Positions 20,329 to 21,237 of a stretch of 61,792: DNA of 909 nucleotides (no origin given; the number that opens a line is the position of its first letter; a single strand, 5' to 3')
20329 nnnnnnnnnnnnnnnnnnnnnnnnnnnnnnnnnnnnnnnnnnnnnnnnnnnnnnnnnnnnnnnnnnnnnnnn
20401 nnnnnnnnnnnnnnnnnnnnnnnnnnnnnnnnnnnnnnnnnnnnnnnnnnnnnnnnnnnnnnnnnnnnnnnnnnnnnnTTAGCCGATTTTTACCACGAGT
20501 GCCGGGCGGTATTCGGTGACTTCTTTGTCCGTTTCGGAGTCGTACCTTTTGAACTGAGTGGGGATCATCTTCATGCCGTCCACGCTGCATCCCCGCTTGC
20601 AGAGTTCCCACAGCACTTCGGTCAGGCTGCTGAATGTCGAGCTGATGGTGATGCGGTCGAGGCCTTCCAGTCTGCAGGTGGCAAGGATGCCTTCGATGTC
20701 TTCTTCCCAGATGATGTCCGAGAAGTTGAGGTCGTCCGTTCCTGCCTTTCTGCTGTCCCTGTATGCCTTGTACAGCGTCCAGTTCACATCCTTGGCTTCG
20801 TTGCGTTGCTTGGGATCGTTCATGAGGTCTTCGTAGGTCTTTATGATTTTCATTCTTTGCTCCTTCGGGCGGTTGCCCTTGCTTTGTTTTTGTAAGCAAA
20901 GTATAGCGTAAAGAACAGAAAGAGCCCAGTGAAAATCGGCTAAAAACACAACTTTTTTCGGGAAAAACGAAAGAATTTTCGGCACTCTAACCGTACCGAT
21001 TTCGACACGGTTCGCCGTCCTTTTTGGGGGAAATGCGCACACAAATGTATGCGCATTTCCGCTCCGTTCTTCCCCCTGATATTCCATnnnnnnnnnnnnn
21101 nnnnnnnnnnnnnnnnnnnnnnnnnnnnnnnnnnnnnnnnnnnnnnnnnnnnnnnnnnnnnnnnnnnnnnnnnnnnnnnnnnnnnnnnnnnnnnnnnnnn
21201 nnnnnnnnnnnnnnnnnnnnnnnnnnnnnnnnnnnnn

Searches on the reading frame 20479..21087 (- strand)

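Call 78: search_protein_families(library=pfam, max_evalue=0.001, proteins=[window:20479-21087:-])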
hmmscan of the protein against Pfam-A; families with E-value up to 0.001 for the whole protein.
window:20479-21087:- (202 aa): 1 family
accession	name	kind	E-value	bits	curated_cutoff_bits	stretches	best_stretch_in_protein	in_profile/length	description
PF24753.1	DUF7698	-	1.8e-31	108.9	27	1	79-190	1-111/118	Domain of unknown function (DUF7698)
